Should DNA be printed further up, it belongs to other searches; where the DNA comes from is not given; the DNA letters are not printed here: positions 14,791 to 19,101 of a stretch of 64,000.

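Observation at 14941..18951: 1336-aa polytopic membrane protein with no recognisable catalytic domain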

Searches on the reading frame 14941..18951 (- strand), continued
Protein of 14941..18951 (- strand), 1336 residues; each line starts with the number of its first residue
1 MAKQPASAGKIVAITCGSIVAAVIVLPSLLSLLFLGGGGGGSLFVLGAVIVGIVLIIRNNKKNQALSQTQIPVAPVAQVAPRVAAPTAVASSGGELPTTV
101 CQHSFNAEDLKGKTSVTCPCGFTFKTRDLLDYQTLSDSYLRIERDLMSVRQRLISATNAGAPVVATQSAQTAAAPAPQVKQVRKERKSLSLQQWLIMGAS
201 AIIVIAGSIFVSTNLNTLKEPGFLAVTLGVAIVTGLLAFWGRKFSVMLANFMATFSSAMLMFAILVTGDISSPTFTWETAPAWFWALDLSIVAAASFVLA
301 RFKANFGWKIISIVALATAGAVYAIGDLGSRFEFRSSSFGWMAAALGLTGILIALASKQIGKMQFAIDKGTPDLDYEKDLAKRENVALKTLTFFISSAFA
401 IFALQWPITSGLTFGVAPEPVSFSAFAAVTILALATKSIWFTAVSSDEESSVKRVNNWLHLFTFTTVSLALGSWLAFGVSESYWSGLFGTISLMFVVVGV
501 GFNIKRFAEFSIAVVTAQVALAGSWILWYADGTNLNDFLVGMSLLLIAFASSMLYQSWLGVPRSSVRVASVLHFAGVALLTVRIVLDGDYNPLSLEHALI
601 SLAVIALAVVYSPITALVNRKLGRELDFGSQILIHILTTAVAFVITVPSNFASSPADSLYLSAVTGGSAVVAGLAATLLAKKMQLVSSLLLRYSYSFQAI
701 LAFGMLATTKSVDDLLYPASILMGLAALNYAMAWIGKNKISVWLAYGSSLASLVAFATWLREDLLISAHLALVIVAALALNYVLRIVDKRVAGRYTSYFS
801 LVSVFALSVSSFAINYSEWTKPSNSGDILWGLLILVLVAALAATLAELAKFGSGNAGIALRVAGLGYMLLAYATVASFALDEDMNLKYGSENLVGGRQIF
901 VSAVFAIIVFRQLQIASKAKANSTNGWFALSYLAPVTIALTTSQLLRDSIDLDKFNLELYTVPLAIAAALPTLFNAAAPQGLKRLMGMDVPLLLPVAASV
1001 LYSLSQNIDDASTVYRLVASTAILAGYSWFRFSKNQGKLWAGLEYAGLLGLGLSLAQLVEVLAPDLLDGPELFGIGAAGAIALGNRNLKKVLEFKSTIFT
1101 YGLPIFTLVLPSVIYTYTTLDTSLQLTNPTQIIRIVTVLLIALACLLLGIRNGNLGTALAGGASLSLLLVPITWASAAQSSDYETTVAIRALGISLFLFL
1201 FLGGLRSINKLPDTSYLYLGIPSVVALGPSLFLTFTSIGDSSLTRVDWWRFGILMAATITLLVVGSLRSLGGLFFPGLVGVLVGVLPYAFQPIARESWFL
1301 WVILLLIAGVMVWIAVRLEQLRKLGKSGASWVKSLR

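Call 35: find_encoding_contigs(protein=P0059, flank=8000, max_places=2)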
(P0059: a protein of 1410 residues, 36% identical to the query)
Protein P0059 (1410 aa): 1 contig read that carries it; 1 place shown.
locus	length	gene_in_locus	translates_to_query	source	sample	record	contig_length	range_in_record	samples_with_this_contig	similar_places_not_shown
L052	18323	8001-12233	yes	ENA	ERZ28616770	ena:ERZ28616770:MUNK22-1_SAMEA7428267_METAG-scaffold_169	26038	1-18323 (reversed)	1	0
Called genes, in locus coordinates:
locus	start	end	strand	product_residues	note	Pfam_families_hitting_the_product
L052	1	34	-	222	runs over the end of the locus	PF14622:Ribonucleas_3_3, PF00636:Ribonuclease_3, PF00035:dsrm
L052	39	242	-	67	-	PF01783:Ribosomal_L32p (weak)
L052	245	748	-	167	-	PF02620:YceD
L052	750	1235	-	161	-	PF01467:CTP_transf_like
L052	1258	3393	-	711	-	PF17191:RecG_wedge, PF01336:tRNA_anti-codon (weak), PF00270:DEAD, PF04851:ResIII, PF00271:Helicase_C, PF19833:RecG_dom3_C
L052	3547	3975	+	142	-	PF03602:Cons_hypoth95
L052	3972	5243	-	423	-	PF00285:Citrate_synt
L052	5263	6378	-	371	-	PF00155:Aminotran_1_2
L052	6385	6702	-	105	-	PF12838:Fer4_7 (faint), PF13237:Fer4_10 (faint), PF13484:Fer4_16 (faint), PF00037:Fer4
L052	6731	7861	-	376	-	PF02585:PIG-L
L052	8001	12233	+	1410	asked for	-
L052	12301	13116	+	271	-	PF03239:FTR1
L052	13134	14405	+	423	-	PF08757:CotH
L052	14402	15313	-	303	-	PF00528:BPD_transp_1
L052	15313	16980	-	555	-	PF16296:TM_PBP2_N, PF00528:BPD_transp_1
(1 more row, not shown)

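Call 36: find_encoding_contigs(protein=P0058, flank=8000, max_places=2)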
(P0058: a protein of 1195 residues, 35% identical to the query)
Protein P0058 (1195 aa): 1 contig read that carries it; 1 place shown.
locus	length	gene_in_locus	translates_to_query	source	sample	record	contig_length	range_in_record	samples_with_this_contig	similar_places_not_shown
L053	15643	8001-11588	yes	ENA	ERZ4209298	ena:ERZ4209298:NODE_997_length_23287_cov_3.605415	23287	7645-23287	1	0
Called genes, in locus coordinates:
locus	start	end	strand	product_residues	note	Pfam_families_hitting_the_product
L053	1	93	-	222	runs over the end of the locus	PF22935:RM44_endonuclase (weak), PF14622:Ribonucleas_3_3, PF00636:Ribonuclease_3, PF00035:dsrm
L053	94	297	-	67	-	PF01783:Ribosomal_L32p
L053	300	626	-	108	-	PF02620:YceD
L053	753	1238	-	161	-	PF01467:CTP_transf_like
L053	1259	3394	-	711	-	PF17191:RecG_wedge, PF00270:DEAD, PF04851:ResIII, PF00271:Helicase_C, PF19833:RecG_dom3_C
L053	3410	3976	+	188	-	PF03602:Cons_hypoth95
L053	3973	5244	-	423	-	PF00285:Citrate_synt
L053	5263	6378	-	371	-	PF00155:Aminotran_1_2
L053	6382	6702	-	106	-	PF12838:Fer4_7 (faint), PF13237:Fer4_10 (faint), PF13484:Fer4_16 (faint), PF00037:Fer4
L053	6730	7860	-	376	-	PF02585:PIG-L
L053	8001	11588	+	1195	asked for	-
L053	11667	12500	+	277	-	PF03239:FTR1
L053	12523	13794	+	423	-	PF08757:CotH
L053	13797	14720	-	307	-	PF00528:BPD_transp_1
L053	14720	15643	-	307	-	?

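Call 41: search_solved_structures(query=A1, max_evalue=1)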
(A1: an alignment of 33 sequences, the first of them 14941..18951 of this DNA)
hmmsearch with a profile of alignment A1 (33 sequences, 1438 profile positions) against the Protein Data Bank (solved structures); distinct sequences matched with E-value up to 1: 3.
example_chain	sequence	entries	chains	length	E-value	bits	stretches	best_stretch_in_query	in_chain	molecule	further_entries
3g7c_A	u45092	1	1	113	0.46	11.3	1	126-188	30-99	Occludin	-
1wpa_A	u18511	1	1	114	0.47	11.3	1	126-188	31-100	Occludin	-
6xu6_CU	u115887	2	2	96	0.69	10.7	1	114-194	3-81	Ribosomal protein L22-like protein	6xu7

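Call 42: search_protein_families(library=padloc, proteins=[window:14941-18951:-], max_evalue=1)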
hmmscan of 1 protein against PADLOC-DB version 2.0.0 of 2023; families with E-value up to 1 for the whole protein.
window:14941-18951:- (1336 aa): 0 families

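Call 45: search_protein_representatives(alignment_id=A2)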
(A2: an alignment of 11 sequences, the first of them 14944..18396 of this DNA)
Query: 11 sequences, 1146 profile positions. Proteins with E-value up to 0.001 (for the whole library): 81; up to 1e-10: 74; up to 1e-30: 63. The best 81 are listed.
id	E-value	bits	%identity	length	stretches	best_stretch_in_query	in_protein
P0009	0.0e+00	1662.2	-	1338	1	1-1146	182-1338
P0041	0.0e+00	1438.8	-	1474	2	1-906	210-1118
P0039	0.0e+00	1411.0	-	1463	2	1-904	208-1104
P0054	0.0e+00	1365.7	-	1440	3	1-892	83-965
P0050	0.0e+00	1347.1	-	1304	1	1-1146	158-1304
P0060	0.0e+00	1233.8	-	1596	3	1-904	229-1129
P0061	0.0e+00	1222.2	-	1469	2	1-924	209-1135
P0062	1.6e-298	1010.1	-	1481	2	1-922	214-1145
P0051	3.7e-278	942.6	-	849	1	42-887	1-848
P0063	6.2e-275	932.0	-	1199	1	1-1146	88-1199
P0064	4.9e-273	925.7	-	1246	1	1-1146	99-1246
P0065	2.5e-264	896.9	-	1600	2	1-958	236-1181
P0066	8.9e-254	861.9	-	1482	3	1-898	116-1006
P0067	7.3e-251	852.3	-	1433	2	1-921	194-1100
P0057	3.1e-247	840.2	-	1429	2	1-924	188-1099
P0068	1.1e-245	835.2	-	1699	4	790-1146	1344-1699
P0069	4.8e-236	803.2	-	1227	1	1-1146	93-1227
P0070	8.6e-231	785.8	-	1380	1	1-1146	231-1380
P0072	4.0e-228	777.0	-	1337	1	2-1146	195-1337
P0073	1.2e-220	752.2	-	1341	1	2-1146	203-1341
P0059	3.6e-218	744.0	-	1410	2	738-1146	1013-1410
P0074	4.0e-216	737.2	-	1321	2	766-1146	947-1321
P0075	1.6e-210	718.7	-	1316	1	1-1146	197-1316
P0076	1.6e-207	708.7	-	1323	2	766-1146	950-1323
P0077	3.5e-205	701.0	-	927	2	803-1146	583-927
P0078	7.2e-199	680.1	-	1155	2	565-1146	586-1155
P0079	5.5e-180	617.5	-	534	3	772-1146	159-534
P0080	2.6e-172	592.1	-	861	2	767-1146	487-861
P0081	2.7e-169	582.1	-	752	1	370-1146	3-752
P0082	1.4e-153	530.1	-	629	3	821-1146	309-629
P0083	1.2e-152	526.9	-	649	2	759-1146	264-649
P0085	3.0e-126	439.6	-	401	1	750-1146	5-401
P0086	3.5e-122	426.1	-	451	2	776-1146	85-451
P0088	3.5e-108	379.7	-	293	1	854-1146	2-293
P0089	5.1e-96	339.5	-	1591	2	517-1146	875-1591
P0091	1.9e-93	330.9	-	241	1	902-1146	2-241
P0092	9.0e-92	325.4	-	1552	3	777-1146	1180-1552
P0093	5.7e-89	316.1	-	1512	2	519-1146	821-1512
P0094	1.3e-77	278.5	-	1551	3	800-1146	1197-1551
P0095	2.0e-77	277.9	-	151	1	997-1146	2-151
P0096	3.5e-76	273.7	-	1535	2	647-1131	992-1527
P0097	4.9e-75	270.0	-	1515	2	756-1146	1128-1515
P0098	4.4e-71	256.9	-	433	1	760-1146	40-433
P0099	3.6e-68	247.2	-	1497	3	911-1146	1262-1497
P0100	5.8e-68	246.5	-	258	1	903-1146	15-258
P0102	4.1e-61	223.8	-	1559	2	276-1131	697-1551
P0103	4.3e-58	213.8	-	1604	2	680-1131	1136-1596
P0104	1.9e-53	198.5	-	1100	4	832-1131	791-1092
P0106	7.6e-50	186.5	-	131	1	1047-1146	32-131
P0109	2.5e-47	178.2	-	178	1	975-1146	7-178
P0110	5.9e-47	177.0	-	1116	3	824-1131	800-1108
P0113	1.2e-36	142.8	-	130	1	1071-1146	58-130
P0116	5.7e-26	107.5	-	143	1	1007-1146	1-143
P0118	4.8e-25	104.4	-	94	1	1096-1146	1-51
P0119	1.2e-21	93.1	-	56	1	1092-1146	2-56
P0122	4.8e-16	74.6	-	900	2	3-426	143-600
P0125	2.7e-11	58.8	-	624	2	1004-1146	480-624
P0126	1.3e-09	53.3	-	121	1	1025-1146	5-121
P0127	2.3e-08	49.2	-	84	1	1064-1146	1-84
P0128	9.1e-07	43.9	-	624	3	1005-1145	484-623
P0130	2.6e-05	39.0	-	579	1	1001-1141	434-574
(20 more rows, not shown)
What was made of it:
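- On SCO7613_CTERM (NCBIfam NF047321): The exhaustive HMMER profile search hits P0125 (2.7e-11) and P0128 (9.1e-07) on profile positions 1004-1146 (call 45).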

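Call 47: search_protein_families(library=pfam, alignment_id=A3, max_evalue=0.01)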
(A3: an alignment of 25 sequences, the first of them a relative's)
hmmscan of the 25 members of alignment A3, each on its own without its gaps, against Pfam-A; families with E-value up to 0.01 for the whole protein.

A. member 1, P0089 (1591 aa): 0 families

B. families by the number of members that match (of 25 scanned): 3 families
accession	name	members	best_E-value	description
PF09925.14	DUF2157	9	1.2e-08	Predicted membrane protein (DUF2157)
PF20040.4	DUF6442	1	0.0016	Family of unknown function (DUF6442)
PF14029.11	DUF4244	1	0.0034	Protein of unknown function (DUF4244)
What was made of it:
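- Closest known: DUF2157. Same: 9 of 25 distant relatives give DUF2157 hits (call 47).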

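Call 48: search_protein_families(library=ncbifam, alignment_id=A3, max_evalue=0.01)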
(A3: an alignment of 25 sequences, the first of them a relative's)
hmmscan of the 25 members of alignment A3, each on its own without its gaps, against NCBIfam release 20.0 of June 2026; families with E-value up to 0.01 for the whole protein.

A. member 1, P0089 (1591 aa): 0 families

B. families by the number of members that match (of 25 scanned): 1 family
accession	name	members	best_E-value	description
NF047321.1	SCO7613_CTERM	13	2.2e-20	SCO7613 C-terminal domain-containing membrane protein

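Call 50: search_protein_families(library=pfam, proteins=[P0092, P0096, P0102, P0103, P0104, P0110, P0122, P0125], max_evalue=0.05)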
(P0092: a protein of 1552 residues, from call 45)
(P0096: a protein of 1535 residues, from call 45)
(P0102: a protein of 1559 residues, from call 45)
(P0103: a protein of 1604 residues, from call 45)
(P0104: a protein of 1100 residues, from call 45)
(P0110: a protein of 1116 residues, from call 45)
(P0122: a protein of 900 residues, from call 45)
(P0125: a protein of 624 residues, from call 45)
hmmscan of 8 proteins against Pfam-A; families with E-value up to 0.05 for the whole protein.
P0092 (1552 aa): 1 family
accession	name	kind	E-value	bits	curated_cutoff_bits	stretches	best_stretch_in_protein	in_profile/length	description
PF13084.11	DUF3943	-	0.011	16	27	0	1167-1242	4-74/108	Domain of unknown function (DUF3943)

P0096 (1535 aa): 1 family
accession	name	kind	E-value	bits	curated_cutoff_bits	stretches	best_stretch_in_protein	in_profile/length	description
PF09925.14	DUF2157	-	2.2e-05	24.6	32.4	1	123-237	34-141/146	Predicted membrane protein (DUF2157)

P0102 (1559 aa): 1 family
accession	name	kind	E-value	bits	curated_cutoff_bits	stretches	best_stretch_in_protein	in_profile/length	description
PF09925.14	DUF2157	-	0.0001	22.5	32.4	1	140-211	35-108/146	Predicted membrane protein (DUF2157)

P0103 (1604 aa): 0 families

P0104 (1100 aa): 0 families

P0110 (1116 aa): 0 families

P0122 (900 aa): 1 family
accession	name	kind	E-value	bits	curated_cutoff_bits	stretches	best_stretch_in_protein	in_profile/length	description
PF09925.14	DUF2157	-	3.7e-06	27.1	32.4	1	135-223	21-113/146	Predicted membrane protein (DUF2157)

P0125 (624 aa): 1 family
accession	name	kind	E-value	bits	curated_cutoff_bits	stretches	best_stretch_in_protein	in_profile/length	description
PF09925.14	DUF2157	-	1.2e-08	35.3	32.4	1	50-197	2-144/146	Predicted membrane protein (DUF2157)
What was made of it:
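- On DUF2157 (Pfam PF09925) / LiaI-LiaF-TM: Among relatives, P0125 scores 35.3 bits and the other relatives scanned individually (P0096, P0102, P0122) score 22-27 bits (calls 47, 50).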
